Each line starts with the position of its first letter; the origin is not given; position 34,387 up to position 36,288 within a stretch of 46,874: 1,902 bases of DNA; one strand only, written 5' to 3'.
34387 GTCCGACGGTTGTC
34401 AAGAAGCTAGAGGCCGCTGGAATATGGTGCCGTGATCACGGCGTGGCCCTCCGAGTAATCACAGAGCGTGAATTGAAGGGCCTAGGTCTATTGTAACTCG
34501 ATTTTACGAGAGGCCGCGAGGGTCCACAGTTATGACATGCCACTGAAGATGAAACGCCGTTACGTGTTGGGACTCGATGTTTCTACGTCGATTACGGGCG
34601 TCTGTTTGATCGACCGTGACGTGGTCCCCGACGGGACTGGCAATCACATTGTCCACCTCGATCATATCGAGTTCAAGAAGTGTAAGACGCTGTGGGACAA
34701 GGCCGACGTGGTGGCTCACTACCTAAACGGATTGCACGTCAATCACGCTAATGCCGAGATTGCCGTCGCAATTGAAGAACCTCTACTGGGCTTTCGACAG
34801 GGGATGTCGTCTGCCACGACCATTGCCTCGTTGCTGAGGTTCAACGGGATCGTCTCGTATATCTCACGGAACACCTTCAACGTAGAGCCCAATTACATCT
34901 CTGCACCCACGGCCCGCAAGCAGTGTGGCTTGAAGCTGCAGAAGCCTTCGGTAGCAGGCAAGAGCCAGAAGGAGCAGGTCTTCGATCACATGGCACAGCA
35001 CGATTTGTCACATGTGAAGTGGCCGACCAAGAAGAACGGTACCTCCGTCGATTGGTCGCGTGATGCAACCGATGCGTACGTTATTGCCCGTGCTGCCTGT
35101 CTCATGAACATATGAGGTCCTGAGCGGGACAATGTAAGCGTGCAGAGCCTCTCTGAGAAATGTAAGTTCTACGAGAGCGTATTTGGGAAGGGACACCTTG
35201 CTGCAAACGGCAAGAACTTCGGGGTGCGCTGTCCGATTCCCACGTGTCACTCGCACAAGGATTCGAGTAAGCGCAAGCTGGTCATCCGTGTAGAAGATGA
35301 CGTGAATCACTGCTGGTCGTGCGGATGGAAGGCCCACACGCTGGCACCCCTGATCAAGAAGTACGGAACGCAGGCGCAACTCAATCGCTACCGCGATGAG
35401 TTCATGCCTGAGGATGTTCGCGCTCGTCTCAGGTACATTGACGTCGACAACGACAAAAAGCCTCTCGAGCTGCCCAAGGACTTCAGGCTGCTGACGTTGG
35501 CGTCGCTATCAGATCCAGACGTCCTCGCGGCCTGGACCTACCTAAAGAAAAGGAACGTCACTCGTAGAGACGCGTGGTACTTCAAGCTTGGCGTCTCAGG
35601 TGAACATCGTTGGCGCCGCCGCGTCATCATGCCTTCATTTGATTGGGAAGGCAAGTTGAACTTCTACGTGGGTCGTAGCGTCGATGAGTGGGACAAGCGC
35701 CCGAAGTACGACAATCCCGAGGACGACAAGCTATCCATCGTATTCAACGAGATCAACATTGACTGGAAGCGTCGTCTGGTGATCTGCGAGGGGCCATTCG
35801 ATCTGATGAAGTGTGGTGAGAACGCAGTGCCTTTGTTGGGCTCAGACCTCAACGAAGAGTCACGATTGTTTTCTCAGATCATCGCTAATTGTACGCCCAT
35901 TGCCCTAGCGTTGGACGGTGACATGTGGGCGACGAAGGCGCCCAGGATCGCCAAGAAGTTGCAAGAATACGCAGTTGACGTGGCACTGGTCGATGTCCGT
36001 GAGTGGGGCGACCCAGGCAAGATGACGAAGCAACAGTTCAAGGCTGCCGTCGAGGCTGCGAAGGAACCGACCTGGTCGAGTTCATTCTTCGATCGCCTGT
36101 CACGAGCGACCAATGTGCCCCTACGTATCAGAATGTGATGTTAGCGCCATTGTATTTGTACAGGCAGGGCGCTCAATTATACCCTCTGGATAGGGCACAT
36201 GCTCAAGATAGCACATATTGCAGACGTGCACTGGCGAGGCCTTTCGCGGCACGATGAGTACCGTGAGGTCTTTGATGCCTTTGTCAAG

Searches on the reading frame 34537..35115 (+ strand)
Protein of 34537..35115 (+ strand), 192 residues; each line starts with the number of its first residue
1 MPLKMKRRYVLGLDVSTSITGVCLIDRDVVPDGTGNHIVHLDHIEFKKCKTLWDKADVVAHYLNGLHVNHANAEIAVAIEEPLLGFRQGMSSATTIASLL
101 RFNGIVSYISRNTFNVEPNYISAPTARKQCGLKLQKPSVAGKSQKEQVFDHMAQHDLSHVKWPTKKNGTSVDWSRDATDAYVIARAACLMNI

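Call 38: search_protein_families(library=pfam, proteins=[window:34537-35115:+], max_evalue=0.01)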
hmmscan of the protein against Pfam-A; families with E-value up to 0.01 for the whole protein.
window:34537-35115:+ (192 aa): 0 families

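Call 56: search_protein_families(library=phrogs, proteins=[window:34537-35115:+], max_evalue=0.01)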
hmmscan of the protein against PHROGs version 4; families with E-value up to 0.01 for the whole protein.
window:34537-35115:+ (192 aa): 2 families
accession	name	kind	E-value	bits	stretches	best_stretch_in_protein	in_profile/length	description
phrog_159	-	DNA, RNA and nucleotide metabolism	1.4e-08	35.1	1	2-188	82-247/330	RuvC-like Holliday junction resolvase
phrog_827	-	DNA, RNA and nucleotide metabolism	0.0018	19.4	1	10-106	3-93/161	Holliday junction resolvase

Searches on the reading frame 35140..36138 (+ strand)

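Call 9: search_protein_families(library=phrogs, proteins=[window:35140-36138:+], max_evalue=0.001)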
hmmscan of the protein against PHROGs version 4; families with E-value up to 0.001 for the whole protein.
window:35140-36138:+ (332 aa): 5 families
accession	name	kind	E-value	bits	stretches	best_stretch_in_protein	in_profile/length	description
phrog_47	-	DNA, RNA and nucleotide metabolism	1.1e-34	121.1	1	24-308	48-334/947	DNA primase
phrog_6444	-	DNA, RNA and nucleotide metabolism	2.3e-10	40.9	1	156-323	198-380/577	DNA primase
phrog_239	-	DNA, RNA and nucleotide metabolism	2.7e-07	30.9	1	18-224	30-207/801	DNA primase/helicase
phrog_849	-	DNA, RNA and nucleotide metabolism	7e-06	26.3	1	132-269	150-304/435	DNA primase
phrog_22173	-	DNA, RNA and nucleotide metabolism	9.8e-06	26.5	1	186-302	8-128/133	DNA primase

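Call 81: search_protein_families(library=pfam, proteins=[window:35140-36138:+], max_evalue=0.001)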
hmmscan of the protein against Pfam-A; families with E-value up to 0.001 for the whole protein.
window:35140-36138:+ (332 aa): 0 families
